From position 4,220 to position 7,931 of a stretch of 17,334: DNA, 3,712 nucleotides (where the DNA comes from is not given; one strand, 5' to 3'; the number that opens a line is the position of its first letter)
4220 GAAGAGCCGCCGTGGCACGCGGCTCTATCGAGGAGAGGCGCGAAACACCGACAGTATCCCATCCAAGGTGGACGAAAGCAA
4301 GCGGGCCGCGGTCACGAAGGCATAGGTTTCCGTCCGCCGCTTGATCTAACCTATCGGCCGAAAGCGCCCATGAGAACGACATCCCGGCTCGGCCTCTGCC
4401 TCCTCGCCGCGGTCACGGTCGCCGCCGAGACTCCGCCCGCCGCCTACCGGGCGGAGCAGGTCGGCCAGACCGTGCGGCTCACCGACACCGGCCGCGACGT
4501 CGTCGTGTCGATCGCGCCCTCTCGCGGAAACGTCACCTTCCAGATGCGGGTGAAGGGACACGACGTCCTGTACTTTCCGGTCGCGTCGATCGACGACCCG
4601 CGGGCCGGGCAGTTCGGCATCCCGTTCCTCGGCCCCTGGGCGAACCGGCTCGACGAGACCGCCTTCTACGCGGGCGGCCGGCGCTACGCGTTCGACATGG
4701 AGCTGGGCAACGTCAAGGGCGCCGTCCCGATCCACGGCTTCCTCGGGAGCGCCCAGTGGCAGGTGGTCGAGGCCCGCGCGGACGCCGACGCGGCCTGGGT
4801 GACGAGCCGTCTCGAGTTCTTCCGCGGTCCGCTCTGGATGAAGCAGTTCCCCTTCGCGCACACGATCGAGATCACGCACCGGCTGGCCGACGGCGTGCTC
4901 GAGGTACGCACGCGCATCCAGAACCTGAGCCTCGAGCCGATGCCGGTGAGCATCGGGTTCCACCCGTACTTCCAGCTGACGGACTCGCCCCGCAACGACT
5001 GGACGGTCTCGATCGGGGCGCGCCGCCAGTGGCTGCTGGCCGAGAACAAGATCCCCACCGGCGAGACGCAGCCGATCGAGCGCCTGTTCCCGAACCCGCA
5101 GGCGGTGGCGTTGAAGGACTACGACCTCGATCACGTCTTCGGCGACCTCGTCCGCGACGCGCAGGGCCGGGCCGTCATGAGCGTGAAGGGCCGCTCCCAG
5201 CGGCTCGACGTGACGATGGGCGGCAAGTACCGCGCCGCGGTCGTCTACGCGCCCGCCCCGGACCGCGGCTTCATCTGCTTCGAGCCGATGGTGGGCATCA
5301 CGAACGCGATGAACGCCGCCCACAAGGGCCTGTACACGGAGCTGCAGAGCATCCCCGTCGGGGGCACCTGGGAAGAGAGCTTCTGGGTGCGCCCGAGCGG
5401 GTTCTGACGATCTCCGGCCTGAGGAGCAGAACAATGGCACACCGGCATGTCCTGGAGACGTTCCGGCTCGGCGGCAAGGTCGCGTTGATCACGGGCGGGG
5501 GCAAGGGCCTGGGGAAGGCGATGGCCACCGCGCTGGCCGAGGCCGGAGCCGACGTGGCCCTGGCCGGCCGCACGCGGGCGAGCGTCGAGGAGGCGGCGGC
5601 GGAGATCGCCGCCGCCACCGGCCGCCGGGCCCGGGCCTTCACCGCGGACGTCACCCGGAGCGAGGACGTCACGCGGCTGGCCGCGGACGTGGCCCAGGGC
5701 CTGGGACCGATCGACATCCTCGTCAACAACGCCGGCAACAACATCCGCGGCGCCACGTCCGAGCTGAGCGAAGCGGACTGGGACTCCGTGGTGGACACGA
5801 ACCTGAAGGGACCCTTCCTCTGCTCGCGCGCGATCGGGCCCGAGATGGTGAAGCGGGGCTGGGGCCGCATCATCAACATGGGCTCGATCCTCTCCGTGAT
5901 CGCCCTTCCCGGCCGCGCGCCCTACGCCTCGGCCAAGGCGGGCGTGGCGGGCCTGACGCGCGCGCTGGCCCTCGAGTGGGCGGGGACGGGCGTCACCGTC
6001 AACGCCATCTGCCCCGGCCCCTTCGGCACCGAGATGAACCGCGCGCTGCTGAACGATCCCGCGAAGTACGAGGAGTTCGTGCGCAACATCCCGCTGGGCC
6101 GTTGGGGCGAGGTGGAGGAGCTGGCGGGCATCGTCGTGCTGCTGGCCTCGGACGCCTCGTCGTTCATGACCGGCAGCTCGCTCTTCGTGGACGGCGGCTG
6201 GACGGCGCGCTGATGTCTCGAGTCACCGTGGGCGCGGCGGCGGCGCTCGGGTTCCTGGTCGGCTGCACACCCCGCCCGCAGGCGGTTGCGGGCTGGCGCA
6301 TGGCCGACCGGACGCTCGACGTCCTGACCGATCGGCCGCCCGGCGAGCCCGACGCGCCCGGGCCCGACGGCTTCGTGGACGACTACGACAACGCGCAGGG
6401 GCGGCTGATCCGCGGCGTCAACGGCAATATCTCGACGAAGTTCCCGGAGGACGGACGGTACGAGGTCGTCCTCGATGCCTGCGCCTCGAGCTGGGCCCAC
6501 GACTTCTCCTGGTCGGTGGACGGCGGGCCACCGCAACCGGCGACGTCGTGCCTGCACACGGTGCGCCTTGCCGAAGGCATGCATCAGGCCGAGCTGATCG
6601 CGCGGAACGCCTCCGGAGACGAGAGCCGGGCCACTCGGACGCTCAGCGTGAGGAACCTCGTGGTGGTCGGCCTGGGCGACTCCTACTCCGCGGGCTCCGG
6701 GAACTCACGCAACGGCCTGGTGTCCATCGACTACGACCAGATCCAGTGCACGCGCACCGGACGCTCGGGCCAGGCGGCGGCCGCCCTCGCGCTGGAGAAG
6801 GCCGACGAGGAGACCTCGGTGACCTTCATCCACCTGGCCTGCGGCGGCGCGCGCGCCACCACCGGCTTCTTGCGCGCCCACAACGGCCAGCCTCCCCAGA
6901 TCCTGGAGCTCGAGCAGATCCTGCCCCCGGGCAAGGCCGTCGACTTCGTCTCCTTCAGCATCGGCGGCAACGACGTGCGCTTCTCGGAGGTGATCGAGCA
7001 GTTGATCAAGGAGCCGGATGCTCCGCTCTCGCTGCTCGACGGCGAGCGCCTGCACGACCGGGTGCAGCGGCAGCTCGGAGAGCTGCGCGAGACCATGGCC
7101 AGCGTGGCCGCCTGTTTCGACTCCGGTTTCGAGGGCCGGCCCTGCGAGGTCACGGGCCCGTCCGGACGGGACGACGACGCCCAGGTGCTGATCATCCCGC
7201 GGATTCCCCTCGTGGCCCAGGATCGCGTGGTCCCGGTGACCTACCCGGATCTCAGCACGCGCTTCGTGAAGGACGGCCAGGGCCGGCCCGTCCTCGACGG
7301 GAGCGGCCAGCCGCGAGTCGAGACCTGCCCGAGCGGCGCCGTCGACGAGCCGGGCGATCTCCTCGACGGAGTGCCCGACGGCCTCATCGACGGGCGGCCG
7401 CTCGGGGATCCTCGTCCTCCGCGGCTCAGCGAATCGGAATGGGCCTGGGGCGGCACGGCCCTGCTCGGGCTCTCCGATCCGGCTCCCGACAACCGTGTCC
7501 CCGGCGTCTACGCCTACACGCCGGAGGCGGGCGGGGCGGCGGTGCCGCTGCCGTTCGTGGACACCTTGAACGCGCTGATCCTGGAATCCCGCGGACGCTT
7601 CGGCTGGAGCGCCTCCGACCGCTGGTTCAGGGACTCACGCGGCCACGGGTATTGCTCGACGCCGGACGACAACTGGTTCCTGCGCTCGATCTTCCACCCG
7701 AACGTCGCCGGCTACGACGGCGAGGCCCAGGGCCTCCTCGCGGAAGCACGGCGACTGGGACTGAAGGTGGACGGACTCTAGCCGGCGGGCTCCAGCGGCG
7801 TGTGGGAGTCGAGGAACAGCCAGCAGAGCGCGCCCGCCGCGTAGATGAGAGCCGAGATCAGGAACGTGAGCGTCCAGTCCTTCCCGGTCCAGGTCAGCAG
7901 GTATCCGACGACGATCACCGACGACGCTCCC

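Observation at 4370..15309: Neighbourhood logic suggests an oxidise-outside, import-the-acid aldose pathway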

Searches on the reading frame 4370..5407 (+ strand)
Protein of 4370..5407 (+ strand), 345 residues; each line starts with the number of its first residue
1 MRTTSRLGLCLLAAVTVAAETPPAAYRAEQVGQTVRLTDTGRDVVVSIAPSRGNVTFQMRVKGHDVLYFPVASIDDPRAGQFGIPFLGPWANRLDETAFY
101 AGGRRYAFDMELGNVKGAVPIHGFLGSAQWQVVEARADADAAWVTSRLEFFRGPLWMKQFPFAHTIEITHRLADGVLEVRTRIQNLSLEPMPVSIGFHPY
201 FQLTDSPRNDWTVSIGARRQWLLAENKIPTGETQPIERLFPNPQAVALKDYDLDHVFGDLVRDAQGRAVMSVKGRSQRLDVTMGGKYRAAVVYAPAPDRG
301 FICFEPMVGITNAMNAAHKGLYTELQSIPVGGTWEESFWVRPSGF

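Call 7: search_protein_families(library=pfam, proteins=[window:4370-5407:+], max_evalue=0.01)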
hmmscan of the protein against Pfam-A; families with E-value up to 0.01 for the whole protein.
window:4370-5407:+ (345 aa): 1 family
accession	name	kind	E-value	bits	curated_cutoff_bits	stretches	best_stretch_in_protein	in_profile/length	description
PF01263.26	Aldose_epim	-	7e-26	91.7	27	1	85-313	53-271/299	Aldose 1-epimerase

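Call 8: search_protein_families(library=ncbifam, proteins=[window:4370-5407:+], max_evalue=0.01)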
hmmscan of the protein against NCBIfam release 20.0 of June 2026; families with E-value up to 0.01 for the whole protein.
window:4370-5407:+ (345 aa): 1 family
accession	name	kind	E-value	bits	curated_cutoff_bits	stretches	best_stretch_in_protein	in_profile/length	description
NF011719.0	PRK15172.1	equivalog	8.1e-12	45.2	251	1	86-317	58-277/300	aldose-1-epimerase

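Call 25: search_solved_structures(query=window:4370-5407:+, max_evalue=0.001, show_alignments=1)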
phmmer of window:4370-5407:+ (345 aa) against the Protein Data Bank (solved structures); distinct sequences matched with E-value up to 0.001: 6.
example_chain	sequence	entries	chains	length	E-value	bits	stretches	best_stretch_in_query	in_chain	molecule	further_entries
3os7_A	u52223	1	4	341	4e-21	78.6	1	77-317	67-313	galactose mutarotase-like protein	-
4bzf_A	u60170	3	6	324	8.7e-21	77.5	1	81-331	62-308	ALDOSE 1-EPIMERASE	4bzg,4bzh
4bze_A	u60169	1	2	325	8.8e-21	77.5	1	81-331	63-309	ALDOSE 1-EPIMERASE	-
3mwx_A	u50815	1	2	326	8.9e-21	77.5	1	81-331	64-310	Aldose 1-epimerase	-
3k25_A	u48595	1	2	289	2e-18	69.7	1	39-324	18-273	Slr1438 protein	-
3q1n_A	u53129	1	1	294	1.2e-06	31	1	152-203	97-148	Galactose mutarotase related enzyme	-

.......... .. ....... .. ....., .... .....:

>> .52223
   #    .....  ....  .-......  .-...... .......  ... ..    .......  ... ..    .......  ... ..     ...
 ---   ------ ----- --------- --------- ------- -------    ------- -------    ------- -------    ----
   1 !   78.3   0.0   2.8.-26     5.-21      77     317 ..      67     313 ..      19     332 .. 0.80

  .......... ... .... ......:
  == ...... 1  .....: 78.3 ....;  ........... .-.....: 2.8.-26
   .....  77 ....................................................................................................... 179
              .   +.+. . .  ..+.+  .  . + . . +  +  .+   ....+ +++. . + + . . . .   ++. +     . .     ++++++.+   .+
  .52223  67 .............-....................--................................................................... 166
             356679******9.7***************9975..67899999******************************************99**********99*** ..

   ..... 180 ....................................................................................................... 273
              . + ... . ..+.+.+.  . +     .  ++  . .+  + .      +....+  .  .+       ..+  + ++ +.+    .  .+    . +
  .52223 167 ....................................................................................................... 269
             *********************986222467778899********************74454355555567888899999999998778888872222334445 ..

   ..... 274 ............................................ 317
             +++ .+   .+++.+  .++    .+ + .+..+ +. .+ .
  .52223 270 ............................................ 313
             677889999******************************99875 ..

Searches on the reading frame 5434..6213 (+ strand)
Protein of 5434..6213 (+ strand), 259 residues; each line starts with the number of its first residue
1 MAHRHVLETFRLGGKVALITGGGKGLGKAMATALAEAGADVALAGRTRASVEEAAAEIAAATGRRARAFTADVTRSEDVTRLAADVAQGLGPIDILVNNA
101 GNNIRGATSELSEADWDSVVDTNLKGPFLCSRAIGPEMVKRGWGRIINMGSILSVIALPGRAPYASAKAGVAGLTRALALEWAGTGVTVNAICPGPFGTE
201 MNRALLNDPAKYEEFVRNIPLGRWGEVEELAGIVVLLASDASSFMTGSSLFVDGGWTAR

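Call 7: search_protein_families(library=pfam, proteins=[window:5434-6213:+], max_evalue=0.01)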
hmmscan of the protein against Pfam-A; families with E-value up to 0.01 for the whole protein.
window:5434-6213:+ (259 aa): 7 families
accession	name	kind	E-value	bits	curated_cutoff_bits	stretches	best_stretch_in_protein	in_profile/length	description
PF13561.12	adh_short_C2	-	1.6e-67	228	27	1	24-257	6-236/236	Enoyl-(Acyl carrier protein) reductase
PF00106.31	adh_short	-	6.3e-63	212.2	26.6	1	15-206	1-191/195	short chain dehydrogenase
PF08659.16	KR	-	1.2e-15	58.3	22.6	1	17-176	3-161/180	KR domain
PF23441.1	SDR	-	3.9e-09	36.7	27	1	14-255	7-254/258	SDR-like rossmann domain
PF01370.27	Epimerase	-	0.002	18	20.9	1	17-111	1-83/240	NAD dependent epimerase/dehydratase family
PF00478.31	IMPDH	-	0.0082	15.6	25.6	1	15-69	207-260/345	IMP dehydrogenase / GMP reductase domain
PF03446.21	NAD_binding_2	-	0.0097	16.4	21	0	26-94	10-87/161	NAD binding domain of 6-phosphogluconate dehydrogenase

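Call 8: search_protein_families(library=ncbifam, proteins=[window:5434-6213:+], max_evalue=0.01)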
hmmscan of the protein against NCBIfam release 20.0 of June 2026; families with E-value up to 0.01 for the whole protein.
window:5434-6213:+ (259 aa): 238 families (the best 25 are shown)
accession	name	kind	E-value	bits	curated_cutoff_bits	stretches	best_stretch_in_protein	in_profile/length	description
NF004778.0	PRK06124.1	equivalog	4.3e-73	245.9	303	1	6-259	3-255/256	SDR family oxidoreductase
NF006070.0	PRK08213.1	subfamily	7.2e-72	242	279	1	4-258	2-258/259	gluconate 5-dehydrogenase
TIGR01832.1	kduD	equivalog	3.8e-69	232.9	338.85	1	10-259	1-248/248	2-dehydro-3-deoxy-D-gluconate 5-dehydrogenase KduD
NF004791.0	PRK06138.1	equivalog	1.3e-68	231.1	312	1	11-258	2-251/252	SDR family oxidoreductase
NF005711.0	PRK07523.1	subfamily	2.4e-68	230.5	413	1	8-258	4-253/255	SDR family oxidoreductase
NF005390.0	PRK06935.1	equivalog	8.6e-68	228.5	369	1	5-259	6-258/258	2-dehydro-3-deoxy-D-gluconate 5-dehydrogenase KduD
NF004818.0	PRK06172.1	equivalog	4.1e-65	219.6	336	1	11-258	4-252/253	SDR family oxidoreductase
TIGR01830.1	3oxo_ACP_reduc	equivalog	6.6e-65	219.1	297.75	1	17-255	1-237/239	3-oxoacyl-[acyl-carrier-protein] reductase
NF009466.0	PRK12826.1-2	subfamily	9e-65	218.6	222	1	15-256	4-244/248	3-oxoacyl-ACP reductase FabG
NF004198.0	PRK05653.1-3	equivalog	1.1e-64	218.3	296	1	12-256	5-246/248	3-oxoacyl-ACP reductase FabG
NF005309.0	PRK06841.1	subfamily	3.4e-64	216.8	286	1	7-258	8-254/255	GolD/DthD family dehydrogenase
NF005559.1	PRK07231.1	subfamily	3.5e-63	213.4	215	1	11-257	1-248/249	glucose 1-dehydrogenase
NF052558.1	MBtsdlDhBudC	equivalog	9.2e-63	212.1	270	1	14-258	3-243/250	meso-2,3-butanediol dehydrogenase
NF004197.0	PRK05653.1-1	equivalog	7.5e-62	209.2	332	1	11-257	4-247/249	3-oxoacyl-ACP reductase FabG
NF009093.0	PRK12429.1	subfamily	2.6e-61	207.2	258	1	12-258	3-258/259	3-hydroxybutyrate dehydrogenase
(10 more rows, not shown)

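Call 24: search_solved_structures(query=window:5434-6213:+, max_evalue=1e-40)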
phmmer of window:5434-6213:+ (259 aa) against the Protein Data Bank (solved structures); distinct sequences matched with E-value up to 1e-40: 97 (the best 60 are shown).
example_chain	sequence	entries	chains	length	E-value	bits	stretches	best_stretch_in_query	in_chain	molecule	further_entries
1vl8_A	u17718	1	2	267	3.8e-56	194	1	3-258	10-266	Gluconate 5-dehydrogenase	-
4j2h_A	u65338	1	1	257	5.5e-56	193.4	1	9-258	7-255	Short chain alcohol dehydrogenase-related dehydrogenase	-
5u9p_A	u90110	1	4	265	6.5e-55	189.9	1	4-258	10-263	Gluconate 5-dehydrogenase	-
4ibo_A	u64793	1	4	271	6.9e-55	189.8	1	10-256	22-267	Gluconate dehydrogenase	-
2uvd_A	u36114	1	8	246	6.5e-54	186.6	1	12-256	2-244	3-OXOACYL-(ACYL-CARRIER-PROTEIN) REDUCTASE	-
6le3_E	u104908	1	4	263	3.6e-53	184.2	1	8-259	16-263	Gluconate 5-dehydrogenase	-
9pvq_A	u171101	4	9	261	4e-53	184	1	12-259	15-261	NAD-dependent epimerase/dehydratase:Short-chain dehydrogenase/reductase SDR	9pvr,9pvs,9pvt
2hq1_A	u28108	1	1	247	6.8e-53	183.3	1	11-256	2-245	Glucose/ribitol dehydrogenase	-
4jro_A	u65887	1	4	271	1.1e-52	182.6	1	10-256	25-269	FabG protein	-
3woh_A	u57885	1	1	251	4.1e-52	180.7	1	12-256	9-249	SiaM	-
4dml_A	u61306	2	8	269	2.7e-50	174.8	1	11-256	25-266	3-oxoacyl-[acyl-carrier-protein] reductase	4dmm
4z9y_A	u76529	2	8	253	6.5e-50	173.5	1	6-259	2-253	2-deoxy-D-gluconate 3-dehydrogenase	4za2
3sj7_A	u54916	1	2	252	1.5e-49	172.4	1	15-256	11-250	3-oxoacyl-(Acyl-carrier-protein) reductase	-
3osu_A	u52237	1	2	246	3.2e-49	171.3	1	15-256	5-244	3-oxoacyl-[acyl-carrier-protein] reductase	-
2et6_A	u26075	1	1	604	2e-48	168.6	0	9-256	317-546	(3R)-hydroxyacyl-CoA dehydrogenase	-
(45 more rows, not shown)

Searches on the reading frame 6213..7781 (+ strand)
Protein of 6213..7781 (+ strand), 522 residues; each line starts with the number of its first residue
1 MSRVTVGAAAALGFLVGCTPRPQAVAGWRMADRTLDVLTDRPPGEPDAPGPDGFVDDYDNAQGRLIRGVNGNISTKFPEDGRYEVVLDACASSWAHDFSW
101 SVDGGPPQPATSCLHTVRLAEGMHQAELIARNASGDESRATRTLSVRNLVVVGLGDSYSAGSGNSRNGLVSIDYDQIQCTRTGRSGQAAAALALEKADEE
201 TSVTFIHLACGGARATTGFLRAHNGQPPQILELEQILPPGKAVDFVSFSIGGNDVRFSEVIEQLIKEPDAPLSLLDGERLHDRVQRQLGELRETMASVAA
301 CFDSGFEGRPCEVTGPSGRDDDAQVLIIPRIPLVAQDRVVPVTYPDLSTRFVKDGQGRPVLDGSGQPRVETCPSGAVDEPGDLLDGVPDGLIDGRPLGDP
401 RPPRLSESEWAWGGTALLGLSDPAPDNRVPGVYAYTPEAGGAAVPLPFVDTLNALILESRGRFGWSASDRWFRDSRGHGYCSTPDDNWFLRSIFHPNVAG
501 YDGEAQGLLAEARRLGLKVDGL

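Call 7: search_protein_families(library=pfam, proteins=[window:6213-7781:+], max_evalue=0.01)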
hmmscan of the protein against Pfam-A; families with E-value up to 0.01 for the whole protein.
window:6213-7781:+ (522 aa): 2 families
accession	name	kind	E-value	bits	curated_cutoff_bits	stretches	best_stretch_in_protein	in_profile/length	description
PF13472.12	Lipase_GDSL_2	-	2.5e-09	38.3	32.9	1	154-294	2-99/178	GDSL-like Lipase/Acylhydrolase family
PF00657.28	Lipase_GDSL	-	0.00087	19.9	23.6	1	151-275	1-94/208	GDSL-like Lipase/Acylhydrolase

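Call 8: search_protein_families(library=ncbifam, proteins=[window:6213-7781:+], max_evalue=0.01)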
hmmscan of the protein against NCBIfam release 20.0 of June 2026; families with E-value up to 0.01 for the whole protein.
window:6213-7781:+ (522 aa): 0 families

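Call 67: search_solved_structures(query=window:6213-7781:+, max_evalue=1, show_alignments=1)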
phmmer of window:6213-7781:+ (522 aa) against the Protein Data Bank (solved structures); distinct sequences matched with E-value up to 1: 5.
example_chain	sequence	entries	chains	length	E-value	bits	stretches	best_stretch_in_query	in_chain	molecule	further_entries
5mal_A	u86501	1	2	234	0.1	14.6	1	152-262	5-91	Lipase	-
8cuc_E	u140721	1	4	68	0.52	12.3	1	176-223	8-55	Sal-like protein 4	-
7y3i_A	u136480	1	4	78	0.75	11.8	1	176-223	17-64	Sal-like protein 4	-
7y3k_A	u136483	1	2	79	0.78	11.7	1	176-223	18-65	Sal-like protein 4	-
8a4i_I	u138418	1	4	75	0.85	11.6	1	176-223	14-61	Sal-like protein 4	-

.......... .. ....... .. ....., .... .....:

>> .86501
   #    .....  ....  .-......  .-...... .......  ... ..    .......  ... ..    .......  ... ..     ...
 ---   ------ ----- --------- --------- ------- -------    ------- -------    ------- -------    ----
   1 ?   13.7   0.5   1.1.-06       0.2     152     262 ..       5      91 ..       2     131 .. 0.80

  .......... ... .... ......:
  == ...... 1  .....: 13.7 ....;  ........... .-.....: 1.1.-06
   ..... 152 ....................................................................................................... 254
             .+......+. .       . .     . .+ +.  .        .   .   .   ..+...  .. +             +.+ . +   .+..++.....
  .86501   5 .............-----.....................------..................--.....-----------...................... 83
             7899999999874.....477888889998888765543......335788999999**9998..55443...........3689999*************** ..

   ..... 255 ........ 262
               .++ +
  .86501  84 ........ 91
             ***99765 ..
